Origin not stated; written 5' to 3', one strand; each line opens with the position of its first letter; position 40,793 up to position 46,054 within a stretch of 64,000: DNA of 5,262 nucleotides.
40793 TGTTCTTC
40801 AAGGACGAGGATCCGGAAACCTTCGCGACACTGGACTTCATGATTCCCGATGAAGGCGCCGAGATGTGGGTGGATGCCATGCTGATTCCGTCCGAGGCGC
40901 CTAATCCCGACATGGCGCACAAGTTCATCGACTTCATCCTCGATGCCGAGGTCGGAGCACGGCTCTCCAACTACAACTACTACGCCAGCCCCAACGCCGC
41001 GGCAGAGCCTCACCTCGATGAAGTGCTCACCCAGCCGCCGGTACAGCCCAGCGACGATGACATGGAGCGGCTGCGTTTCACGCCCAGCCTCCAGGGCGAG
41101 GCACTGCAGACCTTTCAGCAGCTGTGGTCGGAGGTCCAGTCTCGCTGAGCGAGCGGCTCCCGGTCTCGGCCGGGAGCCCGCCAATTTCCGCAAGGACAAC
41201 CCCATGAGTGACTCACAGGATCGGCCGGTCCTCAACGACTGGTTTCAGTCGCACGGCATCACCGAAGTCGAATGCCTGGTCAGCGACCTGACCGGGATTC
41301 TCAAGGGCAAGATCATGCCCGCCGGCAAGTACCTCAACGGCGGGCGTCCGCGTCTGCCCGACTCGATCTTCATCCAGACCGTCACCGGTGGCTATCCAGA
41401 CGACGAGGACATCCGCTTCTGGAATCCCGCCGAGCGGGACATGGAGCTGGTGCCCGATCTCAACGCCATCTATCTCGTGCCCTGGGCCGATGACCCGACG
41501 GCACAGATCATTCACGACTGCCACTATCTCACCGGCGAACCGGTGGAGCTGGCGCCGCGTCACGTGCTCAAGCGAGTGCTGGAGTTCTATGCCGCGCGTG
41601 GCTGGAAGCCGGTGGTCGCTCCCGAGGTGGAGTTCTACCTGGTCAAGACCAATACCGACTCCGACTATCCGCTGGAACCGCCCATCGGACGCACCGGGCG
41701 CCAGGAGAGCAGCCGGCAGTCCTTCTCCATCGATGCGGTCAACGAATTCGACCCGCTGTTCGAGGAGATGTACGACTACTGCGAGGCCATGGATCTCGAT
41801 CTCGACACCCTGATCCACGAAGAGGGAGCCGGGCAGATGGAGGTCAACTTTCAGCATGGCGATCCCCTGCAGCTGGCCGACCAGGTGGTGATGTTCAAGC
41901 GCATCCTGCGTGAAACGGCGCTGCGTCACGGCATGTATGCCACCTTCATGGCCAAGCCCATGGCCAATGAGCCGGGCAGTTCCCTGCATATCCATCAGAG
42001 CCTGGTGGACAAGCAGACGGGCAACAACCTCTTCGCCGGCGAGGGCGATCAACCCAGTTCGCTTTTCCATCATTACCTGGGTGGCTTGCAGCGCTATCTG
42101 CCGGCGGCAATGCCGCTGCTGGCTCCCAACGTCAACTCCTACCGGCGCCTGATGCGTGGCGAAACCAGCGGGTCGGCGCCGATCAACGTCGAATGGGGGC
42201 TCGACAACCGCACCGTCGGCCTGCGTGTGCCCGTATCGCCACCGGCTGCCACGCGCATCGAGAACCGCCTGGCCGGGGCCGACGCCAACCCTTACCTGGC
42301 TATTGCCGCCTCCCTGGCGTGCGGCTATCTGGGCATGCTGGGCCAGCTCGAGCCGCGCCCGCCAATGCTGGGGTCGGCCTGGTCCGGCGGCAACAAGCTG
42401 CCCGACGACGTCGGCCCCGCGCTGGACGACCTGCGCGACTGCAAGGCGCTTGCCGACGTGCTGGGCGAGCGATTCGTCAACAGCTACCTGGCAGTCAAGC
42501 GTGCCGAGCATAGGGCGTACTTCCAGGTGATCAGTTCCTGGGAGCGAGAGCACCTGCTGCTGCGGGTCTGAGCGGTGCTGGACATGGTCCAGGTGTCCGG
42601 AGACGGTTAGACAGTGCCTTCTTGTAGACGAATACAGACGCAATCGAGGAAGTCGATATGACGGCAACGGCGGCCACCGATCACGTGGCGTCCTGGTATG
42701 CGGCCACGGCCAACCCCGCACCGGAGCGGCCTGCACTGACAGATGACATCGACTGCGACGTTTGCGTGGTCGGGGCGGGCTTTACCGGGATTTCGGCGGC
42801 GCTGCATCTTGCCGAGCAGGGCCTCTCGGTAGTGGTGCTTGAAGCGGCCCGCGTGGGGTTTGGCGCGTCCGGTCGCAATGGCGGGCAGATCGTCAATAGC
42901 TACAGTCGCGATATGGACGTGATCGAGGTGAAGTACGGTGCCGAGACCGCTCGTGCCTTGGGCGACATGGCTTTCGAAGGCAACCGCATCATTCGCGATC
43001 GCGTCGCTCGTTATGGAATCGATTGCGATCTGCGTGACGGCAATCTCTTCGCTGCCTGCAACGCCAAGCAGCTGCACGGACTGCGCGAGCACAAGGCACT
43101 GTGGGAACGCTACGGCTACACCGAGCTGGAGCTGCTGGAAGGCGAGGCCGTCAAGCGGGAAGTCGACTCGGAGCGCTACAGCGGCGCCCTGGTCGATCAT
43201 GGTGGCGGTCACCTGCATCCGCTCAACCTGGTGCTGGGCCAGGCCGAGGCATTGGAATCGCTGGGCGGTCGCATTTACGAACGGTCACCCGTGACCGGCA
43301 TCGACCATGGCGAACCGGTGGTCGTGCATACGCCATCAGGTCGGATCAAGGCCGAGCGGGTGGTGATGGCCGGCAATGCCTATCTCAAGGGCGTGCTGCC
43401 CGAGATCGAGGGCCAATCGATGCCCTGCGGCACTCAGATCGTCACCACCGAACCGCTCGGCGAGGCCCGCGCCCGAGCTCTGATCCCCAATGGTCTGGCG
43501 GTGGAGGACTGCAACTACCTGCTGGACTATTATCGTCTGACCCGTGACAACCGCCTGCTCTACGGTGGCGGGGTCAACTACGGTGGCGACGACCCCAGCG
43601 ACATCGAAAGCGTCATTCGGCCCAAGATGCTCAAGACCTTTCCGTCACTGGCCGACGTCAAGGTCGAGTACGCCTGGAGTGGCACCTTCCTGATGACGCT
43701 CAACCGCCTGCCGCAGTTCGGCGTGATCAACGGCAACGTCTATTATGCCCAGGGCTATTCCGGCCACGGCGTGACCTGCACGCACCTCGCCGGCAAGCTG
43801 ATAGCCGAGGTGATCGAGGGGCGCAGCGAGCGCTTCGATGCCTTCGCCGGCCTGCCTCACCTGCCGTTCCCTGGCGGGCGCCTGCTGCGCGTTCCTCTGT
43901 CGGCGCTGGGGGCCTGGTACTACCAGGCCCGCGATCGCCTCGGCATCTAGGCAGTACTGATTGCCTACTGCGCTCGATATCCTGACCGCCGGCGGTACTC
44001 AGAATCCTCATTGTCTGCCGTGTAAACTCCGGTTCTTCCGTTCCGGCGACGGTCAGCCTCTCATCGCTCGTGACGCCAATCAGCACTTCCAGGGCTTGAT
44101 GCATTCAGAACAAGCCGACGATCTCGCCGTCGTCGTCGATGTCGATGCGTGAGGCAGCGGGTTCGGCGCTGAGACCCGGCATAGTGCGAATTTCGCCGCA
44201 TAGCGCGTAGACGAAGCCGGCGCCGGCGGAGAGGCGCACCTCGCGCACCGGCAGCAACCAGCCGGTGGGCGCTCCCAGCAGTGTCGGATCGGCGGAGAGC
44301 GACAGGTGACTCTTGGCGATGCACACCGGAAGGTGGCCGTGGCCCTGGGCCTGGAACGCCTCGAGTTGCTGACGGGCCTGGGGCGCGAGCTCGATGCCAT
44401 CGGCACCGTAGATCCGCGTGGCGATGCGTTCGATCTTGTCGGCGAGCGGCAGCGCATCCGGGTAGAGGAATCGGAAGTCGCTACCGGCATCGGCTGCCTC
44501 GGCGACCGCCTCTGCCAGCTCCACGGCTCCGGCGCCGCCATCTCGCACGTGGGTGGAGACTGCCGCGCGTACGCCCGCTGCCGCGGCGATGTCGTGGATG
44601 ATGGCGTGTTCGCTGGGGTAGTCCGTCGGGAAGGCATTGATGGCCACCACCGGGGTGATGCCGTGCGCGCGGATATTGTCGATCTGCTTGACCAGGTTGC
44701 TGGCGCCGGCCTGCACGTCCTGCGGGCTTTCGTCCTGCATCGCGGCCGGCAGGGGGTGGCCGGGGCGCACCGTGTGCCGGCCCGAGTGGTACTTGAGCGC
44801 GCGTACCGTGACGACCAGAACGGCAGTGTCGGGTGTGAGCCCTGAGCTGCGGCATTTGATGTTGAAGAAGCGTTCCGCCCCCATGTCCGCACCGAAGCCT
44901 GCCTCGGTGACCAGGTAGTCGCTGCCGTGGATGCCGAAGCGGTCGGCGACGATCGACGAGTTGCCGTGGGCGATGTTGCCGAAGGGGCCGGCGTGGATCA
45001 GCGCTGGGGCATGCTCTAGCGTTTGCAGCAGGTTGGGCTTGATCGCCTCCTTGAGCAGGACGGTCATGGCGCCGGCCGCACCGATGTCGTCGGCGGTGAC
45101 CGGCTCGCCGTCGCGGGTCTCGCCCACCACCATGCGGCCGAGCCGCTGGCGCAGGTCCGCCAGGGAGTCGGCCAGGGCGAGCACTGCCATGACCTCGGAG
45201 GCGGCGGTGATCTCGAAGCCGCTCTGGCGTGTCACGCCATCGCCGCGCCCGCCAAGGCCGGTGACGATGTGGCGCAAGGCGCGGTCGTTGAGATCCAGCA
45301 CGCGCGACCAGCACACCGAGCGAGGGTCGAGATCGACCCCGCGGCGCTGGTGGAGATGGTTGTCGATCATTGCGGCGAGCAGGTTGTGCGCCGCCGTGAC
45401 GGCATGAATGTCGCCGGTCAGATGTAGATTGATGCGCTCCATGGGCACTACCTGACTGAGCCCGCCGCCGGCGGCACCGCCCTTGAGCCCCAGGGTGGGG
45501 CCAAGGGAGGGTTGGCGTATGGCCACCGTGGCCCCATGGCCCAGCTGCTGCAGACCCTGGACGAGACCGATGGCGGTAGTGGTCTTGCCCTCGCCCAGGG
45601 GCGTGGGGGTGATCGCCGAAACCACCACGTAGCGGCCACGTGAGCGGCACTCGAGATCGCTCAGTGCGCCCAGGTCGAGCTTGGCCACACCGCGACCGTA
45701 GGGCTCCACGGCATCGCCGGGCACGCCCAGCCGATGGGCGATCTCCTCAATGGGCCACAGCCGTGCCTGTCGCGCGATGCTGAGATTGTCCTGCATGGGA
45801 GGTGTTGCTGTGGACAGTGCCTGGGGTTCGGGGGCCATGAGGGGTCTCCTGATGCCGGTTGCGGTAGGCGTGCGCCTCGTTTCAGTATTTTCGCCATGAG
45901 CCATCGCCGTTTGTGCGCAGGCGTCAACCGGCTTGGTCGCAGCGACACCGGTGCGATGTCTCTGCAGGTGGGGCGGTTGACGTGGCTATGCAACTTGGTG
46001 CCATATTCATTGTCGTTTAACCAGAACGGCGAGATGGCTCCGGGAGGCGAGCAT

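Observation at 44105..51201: Self-contained THF-dependent demethylation module: fhs + GlxA regulator + DMG-oxidase-like flavoprotein + DmdA-like methyltransferase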

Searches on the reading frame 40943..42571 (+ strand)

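Call 8: search_protein_families(library=pfam, proteins=[window:40943-42571:+], max_evalue=0.00001)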
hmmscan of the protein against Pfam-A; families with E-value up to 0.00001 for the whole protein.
window:40943-42571:+ (542 aa): 1 family
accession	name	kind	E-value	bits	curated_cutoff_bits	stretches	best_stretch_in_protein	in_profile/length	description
PF00120.29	Gln-synt_C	-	4.8e-103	345.3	24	1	203-536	2-342/344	Glutamine synthetase, catalytic domain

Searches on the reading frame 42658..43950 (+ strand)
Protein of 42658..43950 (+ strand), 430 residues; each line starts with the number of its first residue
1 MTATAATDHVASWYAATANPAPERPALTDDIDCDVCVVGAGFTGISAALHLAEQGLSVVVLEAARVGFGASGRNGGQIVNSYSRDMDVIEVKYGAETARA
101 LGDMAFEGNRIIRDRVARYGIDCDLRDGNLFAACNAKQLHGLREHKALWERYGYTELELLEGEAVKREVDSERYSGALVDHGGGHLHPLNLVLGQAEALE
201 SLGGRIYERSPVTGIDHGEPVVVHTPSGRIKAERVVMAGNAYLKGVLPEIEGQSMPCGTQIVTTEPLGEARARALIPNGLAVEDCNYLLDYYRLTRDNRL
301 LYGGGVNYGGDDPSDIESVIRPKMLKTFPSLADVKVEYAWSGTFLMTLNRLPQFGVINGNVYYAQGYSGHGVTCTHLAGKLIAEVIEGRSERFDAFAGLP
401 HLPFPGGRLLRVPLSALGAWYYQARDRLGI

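Call 3: search_protein_families(library=pfam, proteins=[window:42658-43950:+])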
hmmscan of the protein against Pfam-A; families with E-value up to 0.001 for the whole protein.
window:42658-43950:+ (430 aa): 10 families
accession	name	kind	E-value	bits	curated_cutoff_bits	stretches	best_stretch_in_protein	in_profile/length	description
PF01266.30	DAO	-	8.5e-76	256.2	27.9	1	34-384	1-352/353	FAD dependent oxidoreductase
PF01946.23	Thi4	-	5.3e-07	29.5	26.2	1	28-80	13-65/235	Thi4 family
PF01593.30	Amino_oxidase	-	2.7e-06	27.4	19.8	0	42-64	1-23/443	Flavin containing amine oxidoreductase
PF13450.12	NAD_binding_8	-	5.6e-06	27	21.9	1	37-70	1-35/68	NAD(P)-binding Rossmann-like domain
PF01494.25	FAD_binding_3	-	1.1e-05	25.3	22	1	32-66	1-35/349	FAD binding domain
PF00890.30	FAD_binding_2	-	1.6e-05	24.7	20.4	1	34-73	1-40/414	FAD binding domain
PF12831.13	FAD_oxidored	-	2.1e-05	24.4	27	1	34-66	1-33/416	FAD dependent oxidoreductase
PF07992.20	Pyr_redox_2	-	2.6e-05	24.2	26.1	1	34-65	2-33/291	Pyridine nucleotide-disulphide oxidoreductase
PF13738.12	Pyr_redox_3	-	5.3e-05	23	30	0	37-67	2-33/305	Pyridine nucleotide-disulphide oxidoreductase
PF03486.20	HI0933_like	-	0.00051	20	50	0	34-65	2-33/244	HI0933-like protein Rossmann domain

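Call 4: search_protein_families(library=ncbifam, proteins=[window:42658-43950:+])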
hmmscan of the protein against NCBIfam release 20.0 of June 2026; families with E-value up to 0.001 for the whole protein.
window:42658-43950:+ (430 aa): 57 families (the best 25 are shown)
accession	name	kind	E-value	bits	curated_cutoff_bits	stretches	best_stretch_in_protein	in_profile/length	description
NF050086.1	pipecolate_AmaA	exception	1e-64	218.8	600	1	13-388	7-382/425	L-pipecolate oxidase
TIGR03329.1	Phn_aa_oxid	hypoth_equivalog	9e-60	202.7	632.8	1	17-393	9-398/460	putative aminophosphonate oxidoreductase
TIGR02352.1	thiamin_ThiO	equivalog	2.2e-19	69.7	250.8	1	35-389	1-350/351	glycine oxidase ThiO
TIGR03364.1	HpnW_proposed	hypoth_equivalog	1.3e-14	54.1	285.1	1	34-270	2-226/365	TIGR03364 family FAD-dependent oxidoreductase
NF008425.0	PRK11259.1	equivalog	6e-13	48.5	257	1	158-257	116-219/377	N-methyl-L-tryptophan oxidase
TIGR01373.1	soxB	subfamily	9e-13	47.8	529.45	1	32-387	30-383/407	sarcosine oxidase subunit beta family protein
TIGR01377.1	soxA_mon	subfamily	1e-10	40.9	479.65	1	34-251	2-208/381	amino oxidase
NF002480.1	PRK01747.1-1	equivalog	1.3e-10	40.4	540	1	16-245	233-454/645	bifunctional tRNA (5-methylaminomethyl-2-thiouridine)(34)-methyltransferase MnmC2/FAD-dependent 5-carboxymethylaminomethyl-2-thiouridine(34)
NF001933.0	PRK00711.1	subfamily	2.8e-10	39.8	383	1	35-83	3-52/429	D-amino acid dehydrogenase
TIGR03197.1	MnmC_Cterm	equivalog_domain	1.1e-09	37.8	174.2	1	34-242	1-202/400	FAD-dependent 5-carboxymethylaminomethyl-2-thiouridine(34) oxidoreductase MnmC1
NF005882.1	PRK07843.1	equivalog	6.4e-08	31.5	788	1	33-78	2-47/547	3-oxosteroid 1-dehydrogenase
TIGR00292.1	TIGR00292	equivalog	8.1e-08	31.8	148.3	1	28-80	17-68/254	sulfide-dependent adenosine diphosphate thiazole synthase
NF005511.0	PRK07121.1-4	equivalog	1.1e-07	30.7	466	1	26-76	14-63/553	FAD-binding protein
NF009476.0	PRK12839.1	equivalog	2.9e-07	29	940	1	30-92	6-71/572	FAD-dependent oxidoreductase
NF004789.0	PRK06134.1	subfamily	3.6e-07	29.1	747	1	26-78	6-58/581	FAD-dependent oxidoreductase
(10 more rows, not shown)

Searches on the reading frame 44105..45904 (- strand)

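Call 3: search_protein_families(library=pfam, proteins=[window:44105-45904:-])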
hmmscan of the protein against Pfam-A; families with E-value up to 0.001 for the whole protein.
window:44105-45904:- (599 aa): 1 family
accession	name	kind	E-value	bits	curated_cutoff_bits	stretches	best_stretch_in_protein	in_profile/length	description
PF01268.25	FTHFS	-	5.2e-244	811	27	1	40-599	3-556/556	Formate--tetrahydrofolate ligase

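Call 4: search_protein_families(library=ncbifam, proteins=[window:44105-45904:-])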
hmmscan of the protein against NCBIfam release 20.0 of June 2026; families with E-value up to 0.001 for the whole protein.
window:44105-45904:- (599 aa): 3 families
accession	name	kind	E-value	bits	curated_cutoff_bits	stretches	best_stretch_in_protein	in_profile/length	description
NF010030.0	PRK13505.1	equivalog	1e-236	786.7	652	1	37-599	2-557/557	formate--tetrahydrofolate ligase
NF010031.0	PRK13506.1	equivalog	8.2e-219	727.7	800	1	37-598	1-577/578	formate--tetrahydrofolate ligase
NF010032.0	PRK13507.1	equivalog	5.1e-191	635.8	938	1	41-599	11-587/587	formate--tetrahydrofolate ligase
